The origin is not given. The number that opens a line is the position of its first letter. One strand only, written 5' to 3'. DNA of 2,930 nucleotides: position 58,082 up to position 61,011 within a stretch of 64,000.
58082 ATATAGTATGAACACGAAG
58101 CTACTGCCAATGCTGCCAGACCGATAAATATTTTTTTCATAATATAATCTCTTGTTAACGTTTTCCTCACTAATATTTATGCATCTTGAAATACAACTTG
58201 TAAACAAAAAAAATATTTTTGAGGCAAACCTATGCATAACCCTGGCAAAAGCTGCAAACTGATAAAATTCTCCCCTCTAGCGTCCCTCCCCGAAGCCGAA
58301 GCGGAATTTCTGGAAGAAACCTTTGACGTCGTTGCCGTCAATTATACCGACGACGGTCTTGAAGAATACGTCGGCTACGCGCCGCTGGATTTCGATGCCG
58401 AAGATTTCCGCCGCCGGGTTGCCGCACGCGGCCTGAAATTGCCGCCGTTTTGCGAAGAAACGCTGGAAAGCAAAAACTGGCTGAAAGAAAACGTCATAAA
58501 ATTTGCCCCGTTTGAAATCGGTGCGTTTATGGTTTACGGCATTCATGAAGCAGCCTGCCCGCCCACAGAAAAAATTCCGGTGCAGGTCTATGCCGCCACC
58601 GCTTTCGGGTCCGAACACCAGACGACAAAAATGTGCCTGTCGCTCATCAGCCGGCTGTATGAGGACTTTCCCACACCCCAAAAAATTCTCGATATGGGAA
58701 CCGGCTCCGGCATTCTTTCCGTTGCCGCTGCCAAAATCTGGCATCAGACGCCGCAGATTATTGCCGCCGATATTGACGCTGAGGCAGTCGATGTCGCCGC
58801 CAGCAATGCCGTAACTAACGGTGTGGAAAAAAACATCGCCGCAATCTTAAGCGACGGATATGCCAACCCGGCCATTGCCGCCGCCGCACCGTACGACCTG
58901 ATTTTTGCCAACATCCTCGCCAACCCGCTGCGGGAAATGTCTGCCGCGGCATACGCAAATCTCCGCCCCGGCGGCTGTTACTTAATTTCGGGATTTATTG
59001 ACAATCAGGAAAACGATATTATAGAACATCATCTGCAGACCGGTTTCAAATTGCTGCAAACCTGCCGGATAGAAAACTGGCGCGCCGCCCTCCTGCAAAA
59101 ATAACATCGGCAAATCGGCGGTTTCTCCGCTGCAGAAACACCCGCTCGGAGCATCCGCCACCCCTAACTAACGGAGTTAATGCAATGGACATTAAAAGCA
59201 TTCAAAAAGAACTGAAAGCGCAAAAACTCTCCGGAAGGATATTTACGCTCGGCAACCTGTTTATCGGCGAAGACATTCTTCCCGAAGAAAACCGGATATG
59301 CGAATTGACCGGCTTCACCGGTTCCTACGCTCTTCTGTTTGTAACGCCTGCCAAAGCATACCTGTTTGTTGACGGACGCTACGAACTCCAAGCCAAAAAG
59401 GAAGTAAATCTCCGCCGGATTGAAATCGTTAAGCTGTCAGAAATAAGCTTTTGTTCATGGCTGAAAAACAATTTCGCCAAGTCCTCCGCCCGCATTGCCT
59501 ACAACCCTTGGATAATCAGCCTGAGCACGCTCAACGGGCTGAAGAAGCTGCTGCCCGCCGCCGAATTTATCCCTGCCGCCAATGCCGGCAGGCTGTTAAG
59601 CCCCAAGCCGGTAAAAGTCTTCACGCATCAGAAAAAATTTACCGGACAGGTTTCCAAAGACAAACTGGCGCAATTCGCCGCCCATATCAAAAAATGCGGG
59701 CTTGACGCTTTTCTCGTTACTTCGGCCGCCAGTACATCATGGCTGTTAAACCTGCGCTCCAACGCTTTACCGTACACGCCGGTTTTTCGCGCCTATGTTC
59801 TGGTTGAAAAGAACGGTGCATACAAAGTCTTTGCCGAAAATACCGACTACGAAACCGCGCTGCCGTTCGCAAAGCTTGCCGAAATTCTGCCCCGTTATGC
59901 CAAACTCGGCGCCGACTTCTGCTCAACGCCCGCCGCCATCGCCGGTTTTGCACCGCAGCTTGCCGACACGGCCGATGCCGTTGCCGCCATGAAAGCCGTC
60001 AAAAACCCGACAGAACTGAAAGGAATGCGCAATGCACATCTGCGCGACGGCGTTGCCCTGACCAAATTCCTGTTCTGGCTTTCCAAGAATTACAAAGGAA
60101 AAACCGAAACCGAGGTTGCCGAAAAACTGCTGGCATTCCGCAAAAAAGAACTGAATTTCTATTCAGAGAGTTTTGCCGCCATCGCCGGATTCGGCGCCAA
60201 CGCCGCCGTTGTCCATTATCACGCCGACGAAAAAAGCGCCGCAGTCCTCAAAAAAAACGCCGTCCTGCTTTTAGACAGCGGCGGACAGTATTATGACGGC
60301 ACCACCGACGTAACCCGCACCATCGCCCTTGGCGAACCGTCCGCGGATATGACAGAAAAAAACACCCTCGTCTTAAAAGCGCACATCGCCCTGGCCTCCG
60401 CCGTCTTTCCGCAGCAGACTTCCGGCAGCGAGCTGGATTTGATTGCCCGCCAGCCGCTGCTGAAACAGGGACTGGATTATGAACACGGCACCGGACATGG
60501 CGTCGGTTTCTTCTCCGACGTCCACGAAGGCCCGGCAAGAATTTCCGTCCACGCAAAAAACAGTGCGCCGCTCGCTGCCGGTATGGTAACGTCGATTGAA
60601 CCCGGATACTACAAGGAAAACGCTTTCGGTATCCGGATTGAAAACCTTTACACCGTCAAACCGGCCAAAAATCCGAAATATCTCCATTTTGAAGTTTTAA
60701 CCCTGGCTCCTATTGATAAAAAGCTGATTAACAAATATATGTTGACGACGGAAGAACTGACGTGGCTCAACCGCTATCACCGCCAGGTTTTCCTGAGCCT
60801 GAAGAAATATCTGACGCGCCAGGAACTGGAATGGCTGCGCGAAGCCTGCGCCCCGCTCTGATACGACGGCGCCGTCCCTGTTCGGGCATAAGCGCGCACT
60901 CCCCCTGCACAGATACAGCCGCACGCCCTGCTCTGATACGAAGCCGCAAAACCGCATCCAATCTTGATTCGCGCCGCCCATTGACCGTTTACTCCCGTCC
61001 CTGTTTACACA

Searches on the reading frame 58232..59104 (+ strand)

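Call 71: search_protein_families(library=pfam, proteins=[window:58232-59104:+], max_evalue=0.001)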
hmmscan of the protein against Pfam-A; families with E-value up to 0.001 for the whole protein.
window:58232-59104:+ (290 aa): 10 families
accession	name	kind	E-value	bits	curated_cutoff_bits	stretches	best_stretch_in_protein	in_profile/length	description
PF06325.19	PrmA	-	5.4e-46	157.9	22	1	71-288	85-293/296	Ribosomal protein L11 methyltransferase (PrmA)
PF05175.20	MTS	-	9.7e-10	38.8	23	1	138-227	23-105/170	Methyltransferase small domain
PF13649.12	Methyltransf_25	-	4.6e-09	37.3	27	1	152-248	1-97/97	Methyltransferase domain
PF01135.25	PCMT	-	9.3e-09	35.8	20.3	1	128-251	58-170/210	Protein-L-isoaspartate(D-aspartate) O-methyltransferase (PCMT)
PF13847.12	Methyltransf_31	-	2.3e-08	34.3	27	1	151-256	6-113/145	Methyltransferase domain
PF13489.12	Methyltransf_23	-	1.9e-07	31.4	27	1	129-253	3-117/164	Methyltransferase domain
PF09243.16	Rsm22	-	8.6e-05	22.5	23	1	117-194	4-80/275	Mitochondrial small ribosomal subunit Rsm22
PF12847.13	Methyltransf_18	-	0.00011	22.7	27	1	147-212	13-77/151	Methyltransferase domain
PF02475.24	TRM5-TYW2_MTfase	-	0.00011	22.6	28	1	150-209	38-96/164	TRM5/TYW2 methyltransferase domain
PF08241.18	Methyltransf_11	-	0.00048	21.2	21.2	0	153-248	1-91/95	Methyltransferase domain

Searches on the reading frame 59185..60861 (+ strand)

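Call 71: search_protein_families(library=pfam, proteins=[window:59185-60861:+], max_evalue=0.001)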
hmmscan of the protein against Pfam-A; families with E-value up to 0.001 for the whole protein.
window:59185-60861:+ (558 aa): 4 families
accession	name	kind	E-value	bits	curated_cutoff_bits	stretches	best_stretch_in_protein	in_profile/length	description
PF00557.29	Peptidase_M24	-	7.8e-51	173.2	23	1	280-492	2-207/208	Metallopeptidase family M24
PF16189.11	Creatinase_N_2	-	3.9e-22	79.4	29.7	1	144-277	9-161/161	Creatinase/Prolidase N-terminal domain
PF16188.10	Peptidase_M24_C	-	6.9e-22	77.6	28.9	1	498-558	1-63/63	C-terminal region of peptidase_M24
PF01321.24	Creatinase_N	-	3.8e-18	66.7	22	1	3-133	2-120/128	Creatinase/Prolidase N-terminal domain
